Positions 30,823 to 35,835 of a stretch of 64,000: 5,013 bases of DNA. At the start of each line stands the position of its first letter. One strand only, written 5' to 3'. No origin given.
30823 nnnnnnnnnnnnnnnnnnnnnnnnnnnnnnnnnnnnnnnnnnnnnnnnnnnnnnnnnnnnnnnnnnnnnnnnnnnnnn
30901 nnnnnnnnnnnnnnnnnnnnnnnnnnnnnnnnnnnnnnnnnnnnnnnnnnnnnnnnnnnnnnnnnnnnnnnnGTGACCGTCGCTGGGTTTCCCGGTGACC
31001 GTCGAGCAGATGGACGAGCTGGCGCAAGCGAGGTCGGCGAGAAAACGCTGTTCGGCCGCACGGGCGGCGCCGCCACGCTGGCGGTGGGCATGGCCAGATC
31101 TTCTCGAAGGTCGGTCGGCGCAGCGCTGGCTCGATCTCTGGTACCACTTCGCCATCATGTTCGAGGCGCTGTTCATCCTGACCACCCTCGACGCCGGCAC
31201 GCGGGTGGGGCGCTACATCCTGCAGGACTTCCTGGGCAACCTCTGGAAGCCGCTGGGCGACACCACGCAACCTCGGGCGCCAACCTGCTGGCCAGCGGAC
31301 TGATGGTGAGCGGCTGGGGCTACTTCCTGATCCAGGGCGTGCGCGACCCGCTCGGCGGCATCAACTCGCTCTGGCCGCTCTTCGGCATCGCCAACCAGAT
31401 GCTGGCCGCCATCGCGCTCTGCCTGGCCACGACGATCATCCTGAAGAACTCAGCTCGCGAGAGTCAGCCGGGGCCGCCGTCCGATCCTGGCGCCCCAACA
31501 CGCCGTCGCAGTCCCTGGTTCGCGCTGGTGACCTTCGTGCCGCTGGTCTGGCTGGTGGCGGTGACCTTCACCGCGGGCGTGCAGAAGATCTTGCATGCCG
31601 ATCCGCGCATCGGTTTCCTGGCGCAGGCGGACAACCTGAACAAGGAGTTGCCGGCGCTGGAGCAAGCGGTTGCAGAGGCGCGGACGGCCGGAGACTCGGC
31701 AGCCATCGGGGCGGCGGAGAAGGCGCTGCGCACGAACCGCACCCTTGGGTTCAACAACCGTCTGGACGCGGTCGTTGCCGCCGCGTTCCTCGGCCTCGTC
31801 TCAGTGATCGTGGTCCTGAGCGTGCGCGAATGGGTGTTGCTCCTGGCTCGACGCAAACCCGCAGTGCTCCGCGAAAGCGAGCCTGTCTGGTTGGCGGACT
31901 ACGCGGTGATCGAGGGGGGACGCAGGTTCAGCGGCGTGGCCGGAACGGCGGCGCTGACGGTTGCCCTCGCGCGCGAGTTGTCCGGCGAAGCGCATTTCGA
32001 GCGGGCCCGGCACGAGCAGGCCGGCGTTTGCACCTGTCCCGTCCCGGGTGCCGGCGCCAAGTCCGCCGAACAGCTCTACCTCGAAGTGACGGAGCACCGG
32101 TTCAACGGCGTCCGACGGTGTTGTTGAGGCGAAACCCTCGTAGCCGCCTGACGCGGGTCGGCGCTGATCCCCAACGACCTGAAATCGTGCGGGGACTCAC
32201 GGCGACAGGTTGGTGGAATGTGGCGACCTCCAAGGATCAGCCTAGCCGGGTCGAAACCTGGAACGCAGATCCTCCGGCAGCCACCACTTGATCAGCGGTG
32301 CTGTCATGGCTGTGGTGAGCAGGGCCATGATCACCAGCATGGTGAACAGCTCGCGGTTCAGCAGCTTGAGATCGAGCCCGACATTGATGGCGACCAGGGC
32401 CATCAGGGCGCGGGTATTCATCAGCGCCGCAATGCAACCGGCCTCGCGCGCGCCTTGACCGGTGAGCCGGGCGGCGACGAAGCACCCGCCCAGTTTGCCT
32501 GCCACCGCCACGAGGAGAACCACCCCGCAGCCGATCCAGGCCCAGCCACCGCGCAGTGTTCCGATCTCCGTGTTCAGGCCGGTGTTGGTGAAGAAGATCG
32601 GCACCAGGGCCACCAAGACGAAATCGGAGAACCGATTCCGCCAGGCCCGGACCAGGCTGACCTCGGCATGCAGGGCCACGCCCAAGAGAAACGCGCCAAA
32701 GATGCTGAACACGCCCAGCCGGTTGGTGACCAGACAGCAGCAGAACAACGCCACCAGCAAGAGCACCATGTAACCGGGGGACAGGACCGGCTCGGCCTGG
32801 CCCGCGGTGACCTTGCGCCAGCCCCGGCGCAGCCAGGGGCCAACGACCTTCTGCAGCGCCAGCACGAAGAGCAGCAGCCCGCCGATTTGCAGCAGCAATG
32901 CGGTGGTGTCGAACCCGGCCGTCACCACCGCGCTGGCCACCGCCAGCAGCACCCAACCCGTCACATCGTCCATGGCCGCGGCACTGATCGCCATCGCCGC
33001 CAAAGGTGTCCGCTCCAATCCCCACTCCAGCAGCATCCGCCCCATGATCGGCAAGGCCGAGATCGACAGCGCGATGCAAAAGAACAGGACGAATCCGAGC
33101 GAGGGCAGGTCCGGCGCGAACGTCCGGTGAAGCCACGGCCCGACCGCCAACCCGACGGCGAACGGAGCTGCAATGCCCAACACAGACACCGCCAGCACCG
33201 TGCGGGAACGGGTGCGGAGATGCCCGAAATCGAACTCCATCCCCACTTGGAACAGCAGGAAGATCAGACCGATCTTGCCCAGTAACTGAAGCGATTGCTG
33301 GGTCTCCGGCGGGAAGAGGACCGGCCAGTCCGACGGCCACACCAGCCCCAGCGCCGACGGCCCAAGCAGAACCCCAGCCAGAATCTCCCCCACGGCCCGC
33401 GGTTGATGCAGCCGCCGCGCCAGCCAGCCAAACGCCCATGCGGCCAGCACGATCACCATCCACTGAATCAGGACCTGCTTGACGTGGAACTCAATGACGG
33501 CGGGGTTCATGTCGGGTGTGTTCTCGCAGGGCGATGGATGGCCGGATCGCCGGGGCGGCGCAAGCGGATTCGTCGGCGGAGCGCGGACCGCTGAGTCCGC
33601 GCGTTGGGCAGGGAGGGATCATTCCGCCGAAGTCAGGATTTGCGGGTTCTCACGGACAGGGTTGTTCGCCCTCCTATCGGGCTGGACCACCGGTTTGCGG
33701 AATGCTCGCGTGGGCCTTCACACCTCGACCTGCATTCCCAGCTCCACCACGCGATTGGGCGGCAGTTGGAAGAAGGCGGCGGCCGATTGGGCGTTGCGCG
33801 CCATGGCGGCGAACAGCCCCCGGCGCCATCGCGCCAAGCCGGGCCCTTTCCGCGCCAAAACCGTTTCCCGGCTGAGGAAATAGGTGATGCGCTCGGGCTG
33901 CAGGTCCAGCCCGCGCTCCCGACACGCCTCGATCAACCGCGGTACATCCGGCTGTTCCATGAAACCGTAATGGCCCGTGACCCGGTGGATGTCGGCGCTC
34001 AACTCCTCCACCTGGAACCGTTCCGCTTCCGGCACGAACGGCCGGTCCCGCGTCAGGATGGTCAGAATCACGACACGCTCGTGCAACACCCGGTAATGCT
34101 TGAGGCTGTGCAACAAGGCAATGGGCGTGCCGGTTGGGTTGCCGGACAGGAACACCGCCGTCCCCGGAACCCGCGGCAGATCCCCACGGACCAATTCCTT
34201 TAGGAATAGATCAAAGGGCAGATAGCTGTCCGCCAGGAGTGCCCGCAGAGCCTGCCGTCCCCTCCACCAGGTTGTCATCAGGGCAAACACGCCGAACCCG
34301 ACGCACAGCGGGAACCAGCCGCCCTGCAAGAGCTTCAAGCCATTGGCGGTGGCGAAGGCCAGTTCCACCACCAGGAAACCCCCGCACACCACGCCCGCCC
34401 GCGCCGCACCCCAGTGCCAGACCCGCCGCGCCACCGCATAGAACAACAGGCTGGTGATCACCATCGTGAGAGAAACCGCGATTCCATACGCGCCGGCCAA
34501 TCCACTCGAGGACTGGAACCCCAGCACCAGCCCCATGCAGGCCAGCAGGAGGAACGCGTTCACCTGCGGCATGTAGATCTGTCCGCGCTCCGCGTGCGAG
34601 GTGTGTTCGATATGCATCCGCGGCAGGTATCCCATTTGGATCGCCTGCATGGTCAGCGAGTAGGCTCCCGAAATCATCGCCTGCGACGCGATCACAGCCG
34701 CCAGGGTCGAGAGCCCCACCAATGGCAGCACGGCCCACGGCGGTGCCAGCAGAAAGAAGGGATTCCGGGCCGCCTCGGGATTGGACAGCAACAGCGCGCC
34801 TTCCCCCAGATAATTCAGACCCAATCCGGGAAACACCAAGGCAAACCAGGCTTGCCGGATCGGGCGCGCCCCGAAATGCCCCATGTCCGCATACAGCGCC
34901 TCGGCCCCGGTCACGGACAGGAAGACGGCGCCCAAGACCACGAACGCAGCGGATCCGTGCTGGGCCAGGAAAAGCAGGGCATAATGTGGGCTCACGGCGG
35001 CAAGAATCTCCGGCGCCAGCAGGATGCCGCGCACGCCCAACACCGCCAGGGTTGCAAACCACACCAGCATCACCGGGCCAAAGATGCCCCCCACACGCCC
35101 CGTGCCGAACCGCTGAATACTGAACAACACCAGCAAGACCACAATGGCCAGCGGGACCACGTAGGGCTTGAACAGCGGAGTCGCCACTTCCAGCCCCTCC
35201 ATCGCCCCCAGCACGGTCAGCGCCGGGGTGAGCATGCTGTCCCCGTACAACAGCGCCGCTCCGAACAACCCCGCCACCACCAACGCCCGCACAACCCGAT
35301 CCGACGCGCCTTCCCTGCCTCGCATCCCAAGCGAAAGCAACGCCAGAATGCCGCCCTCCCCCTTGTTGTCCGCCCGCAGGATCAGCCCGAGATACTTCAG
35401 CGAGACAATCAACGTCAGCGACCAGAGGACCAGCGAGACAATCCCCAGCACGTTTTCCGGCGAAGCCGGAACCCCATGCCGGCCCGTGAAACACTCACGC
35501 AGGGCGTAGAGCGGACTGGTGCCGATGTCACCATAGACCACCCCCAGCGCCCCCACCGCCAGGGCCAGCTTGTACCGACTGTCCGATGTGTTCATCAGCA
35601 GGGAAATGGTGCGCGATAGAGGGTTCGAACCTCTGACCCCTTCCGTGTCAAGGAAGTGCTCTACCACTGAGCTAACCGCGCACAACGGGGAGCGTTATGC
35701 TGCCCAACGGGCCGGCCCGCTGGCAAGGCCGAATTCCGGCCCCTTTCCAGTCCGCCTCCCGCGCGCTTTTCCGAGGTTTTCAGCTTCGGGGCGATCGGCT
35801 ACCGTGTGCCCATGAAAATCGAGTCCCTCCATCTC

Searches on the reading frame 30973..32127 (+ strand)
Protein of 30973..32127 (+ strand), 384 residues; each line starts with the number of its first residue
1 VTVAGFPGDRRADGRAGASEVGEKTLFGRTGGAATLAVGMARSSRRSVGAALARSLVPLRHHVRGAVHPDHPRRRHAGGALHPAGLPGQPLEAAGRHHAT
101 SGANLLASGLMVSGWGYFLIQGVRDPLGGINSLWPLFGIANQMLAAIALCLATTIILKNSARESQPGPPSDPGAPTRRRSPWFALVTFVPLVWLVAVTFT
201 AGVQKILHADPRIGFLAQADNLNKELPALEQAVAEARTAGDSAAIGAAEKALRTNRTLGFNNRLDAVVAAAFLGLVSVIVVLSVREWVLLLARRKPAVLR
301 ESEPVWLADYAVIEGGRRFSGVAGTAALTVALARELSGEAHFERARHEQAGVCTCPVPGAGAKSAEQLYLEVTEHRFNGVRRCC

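Call 14: search_protein_families(library=pfam, max_evalue=0.001, proteins=[window:30973-32127:+])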
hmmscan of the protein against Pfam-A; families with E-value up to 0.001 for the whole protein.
window:30973-32127:+ (384 aa): 1 family
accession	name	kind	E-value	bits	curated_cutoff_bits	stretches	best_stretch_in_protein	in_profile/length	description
PF02554.20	CstA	-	1.1e-24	87.5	27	1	100-160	478-538/560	Carbon starvation protein CstA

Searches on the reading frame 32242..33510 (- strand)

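Call 15: search_protein_families(library=pfam, max_evalue=0.001, proteins=[window:32242-33510:-])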
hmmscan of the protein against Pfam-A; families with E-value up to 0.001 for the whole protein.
window:32242-33510:- (422 aa): 1 family
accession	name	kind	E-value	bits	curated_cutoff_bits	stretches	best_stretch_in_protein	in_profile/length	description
PF00999.27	Na_H_Exchanger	-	9.7e-50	169.9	26.2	1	25-409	5-371/375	Sodium/hydrogen exchanger, transmembrane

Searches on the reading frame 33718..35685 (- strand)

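Call 15: search_protein_families(library=pfam, max_evalue=0.001, proteins=[window:33718-35685:-])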
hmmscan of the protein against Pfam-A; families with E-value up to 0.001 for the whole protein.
window:33718-35685:- (655 aa): 2 families
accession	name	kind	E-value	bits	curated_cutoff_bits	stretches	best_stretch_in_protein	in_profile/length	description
PF02705.21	K_trans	-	3.1e-179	596.6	24.8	1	42-496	1-453/454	K+ potassium transporter integral membrane domain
PF22776.1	K_trans_C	-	4.7e-52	176.2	24.8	1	507-654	1-150/151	K+ potassium transporter C-terminal domain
